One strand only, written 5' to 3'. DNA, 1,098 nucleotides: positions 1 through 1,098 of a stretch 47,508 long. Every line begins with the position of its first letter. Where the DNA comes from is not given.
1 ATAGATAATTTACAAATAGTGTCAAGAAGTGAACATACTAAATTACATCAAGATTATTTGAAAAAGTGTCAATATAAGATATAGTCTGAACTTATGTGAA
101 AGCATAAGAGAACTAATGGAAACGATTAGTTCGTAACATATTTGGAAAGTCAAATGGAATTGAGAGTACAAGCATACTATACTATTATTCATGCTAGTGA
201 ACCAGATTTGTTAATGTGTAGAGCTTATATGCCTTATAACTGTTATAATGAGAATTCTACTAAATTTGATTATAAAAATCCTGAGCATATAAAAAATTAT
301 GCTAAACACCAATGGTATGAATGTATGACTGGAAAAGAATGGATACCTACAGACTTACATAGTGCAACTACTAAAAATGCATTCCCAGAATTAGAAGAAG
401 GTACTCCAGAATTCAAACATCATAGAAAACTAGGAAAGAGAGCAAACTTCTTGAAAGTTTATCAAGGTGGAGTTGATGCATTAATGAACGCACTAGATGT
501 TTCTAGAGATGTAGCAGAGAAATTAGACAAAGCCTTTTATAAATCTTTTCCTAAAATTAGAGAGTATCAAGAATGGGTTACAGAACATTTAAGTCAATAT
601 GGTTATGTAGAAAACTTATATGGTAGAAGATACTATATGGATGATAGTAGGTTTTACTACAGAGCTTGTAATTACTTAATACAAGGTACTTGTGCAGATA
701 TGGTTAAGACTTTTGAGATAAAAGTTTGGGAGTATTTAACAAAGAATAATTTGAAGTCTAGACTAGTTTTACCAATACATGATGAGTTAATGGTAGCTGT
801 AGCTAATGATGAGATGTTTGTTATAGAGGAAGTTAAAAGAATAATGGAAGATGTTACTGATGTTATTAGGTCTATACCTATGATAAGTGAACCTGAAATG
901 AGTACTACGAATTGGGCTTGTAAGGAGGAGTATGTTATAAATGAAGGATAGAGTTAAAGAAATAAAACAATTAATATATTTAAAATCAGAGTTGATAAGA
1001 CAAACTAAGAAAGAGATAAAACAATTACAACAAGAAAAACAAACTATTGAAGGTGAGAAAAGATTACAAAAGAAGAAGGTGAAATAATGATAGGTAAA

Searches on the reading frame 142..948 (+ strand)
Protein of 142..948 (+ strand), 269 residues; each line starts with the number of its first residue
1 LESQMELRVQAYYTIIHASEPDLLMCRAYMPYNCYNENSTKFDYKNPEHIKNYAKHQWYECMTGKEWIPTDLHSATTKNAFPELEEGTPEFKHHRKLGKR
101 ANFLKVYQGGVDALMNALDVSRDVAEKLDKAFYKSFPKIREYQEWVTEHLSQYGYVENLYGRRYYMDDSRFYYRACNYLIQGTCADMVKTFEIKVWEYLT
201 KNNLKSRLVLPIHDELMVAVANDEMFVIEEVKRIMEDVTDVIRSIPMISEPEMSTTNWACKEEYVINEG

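Call 16: search_protein_families(library=phrogs, proteins=[window:142-948:+], max_evalue=0.001)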
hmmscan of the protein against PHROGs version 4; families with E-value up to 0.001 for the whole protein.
window:142-948:+ (269 aa): 7 families
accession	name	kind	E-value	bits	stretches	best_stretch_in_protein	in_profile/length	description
phrog_17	-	DNA, RNA and nucleotide metabolism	5.9e-39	134.8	1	70-264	1037-1236/1445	DNA polymerase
phrog_2573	-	DNA, RNA and nucleotide metabolism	2.9e-22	80.3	1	70-256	49-273/336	DNA polymerase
phrog_5995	-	DNA, RNA and nucleotide metabolism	3.2e-20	73.7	1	106-240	5-149/236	DNA polymerase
phrog_10285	-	DNA, RNA and nucleotide metabolism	2e-10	41.2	1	163-250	231-311/321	DNA polymerase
phrog_15971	-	DNA, RNA and nucleotide metabolism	4.7e-08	33.6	1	107-233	224-347/376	DNA polymerase I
phrog_7766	-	DNA, RNA and nucleotide metabolism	6.3e-05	23.5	1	175-250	107-176/186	DNA polymerase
phrog_24147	-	DNA, RNA and nucleotide metabolism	0.00088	20.5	0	173-237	3-64/93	DNA polymerase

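Call 60: search_protein_families(library=pfam, proteins=[window:142-948:+], max_evalue=0.001)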
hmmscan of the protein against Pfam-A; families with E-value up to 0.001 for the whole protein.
window:142-948:+ (269 aa): 1 family
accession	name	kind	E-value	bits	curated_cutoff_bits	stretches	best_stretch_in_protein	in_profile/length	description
PF00476.26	DNA_pol_A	-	1.1e-33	117.2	34.3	1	70-258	184-379/381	DNA polymerase family A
